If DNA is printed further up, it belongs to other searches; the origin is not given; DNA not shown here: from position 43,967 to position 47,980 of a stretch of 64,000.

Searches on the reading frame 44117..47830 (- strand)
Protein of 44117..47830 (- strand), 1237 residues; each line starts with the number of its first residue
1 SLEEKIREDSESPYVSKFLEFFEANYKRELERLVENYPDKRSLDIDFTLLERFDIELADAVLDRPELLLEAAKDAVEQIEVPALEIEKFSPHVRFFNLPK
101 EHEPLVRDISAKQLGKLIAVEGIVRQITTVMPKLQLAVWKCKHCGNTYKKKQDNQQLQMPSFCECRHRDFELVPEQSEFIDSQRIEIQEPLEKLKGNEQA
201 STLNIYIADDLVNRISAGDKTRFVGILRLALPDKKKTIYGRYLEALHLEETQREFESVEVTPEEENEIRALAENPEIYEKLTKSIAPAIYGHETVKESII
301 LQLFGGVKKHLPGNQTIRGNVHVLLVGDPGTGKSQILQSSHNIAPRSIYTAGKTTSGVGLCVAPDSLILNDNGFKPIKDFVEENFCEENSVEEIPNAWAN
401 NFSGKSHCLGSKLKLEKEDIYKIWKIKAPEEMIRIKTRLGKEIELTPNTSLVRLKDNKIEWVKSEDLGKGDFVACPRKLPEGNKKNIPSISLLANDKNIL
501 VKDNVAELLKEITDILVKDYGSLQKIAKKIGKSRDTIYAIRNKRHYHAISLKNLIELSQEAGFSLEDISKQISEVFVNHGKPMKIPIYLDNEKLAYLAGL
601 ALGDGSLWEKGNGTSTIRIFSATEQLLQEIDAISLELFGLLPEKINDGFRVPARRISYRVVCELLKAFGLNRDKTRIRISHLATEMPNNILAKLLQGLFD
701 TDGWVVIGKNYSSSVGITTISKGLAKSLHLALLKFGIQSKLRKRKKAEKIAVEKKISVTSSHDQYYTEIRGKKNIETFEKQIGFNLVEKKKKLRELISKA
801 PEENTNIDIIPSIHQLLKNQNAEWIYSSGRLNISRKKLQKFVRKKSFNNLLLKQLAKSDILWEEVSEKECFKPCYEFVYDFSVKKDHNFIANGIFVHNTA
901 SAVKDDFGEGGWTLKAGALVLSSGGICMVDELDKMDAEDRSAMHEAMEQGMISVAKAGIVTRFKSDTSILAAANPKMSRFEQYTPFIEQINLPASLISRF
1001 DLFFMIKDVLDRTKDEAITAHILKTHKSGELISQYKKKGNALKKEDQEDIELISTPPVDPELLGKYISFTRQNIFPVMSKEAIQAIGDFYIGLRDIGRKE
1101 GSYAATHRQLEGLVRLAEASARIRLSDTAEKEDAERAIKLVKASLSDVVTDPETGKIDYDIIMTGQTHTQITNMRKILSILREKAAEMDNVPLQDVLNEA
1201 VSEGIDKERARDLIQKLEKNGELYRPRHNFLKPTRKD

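Call 38: search_protein_families(library=pfam, proteins=[window:44117-47830:-], max_evalue=0.0001)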
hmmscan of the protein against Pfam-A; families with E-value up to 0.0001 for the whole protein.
window:44117-47830:- (1237 aa): 9 families
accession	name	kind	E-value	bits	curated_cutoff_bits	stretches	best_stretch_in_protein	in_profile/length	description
PF00493.29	MCM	-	1.6e-83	279.7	23.3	2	899-1026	98-224/224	MCM P-loop domain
PF17207.9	MCM_OB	-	2e-27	95.9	24.8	1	106-229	2-124/126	MCM OB domain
PF17855.7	MCM_lid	-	7.6e-24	84.4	27.4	1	1061-1145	1-87/87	MCM AAA-lid domain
PF14890.11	Intein_splicing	-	1.4e-23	83.9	35.8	1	368-898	2-155/155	Intein splicing domain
PF14528.11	LAGLIDADG_3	-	1.9e-19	70.1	22.5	1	691-783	3-82/82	LAGLIDADG-like domain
PF01078.27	Mg_chelatase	-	1.8e-10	41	20.3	1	886-976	69-159/207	Magnesium chelatase, subunit ChlI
PF14551.11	MCM_N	-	7.7e-07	29.9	24.9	1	17-94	6-92/95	MCM N-terminal domain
PF07728.20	AAA_5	-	4.5e-06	27.1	22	0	322-339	1-18/139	AAA domain (dynein-related subfamily)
PF00158.32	Sigma54_activat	-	1.7e-05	25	20.2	0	913-984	83-152/168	Sigma-54 interaction domain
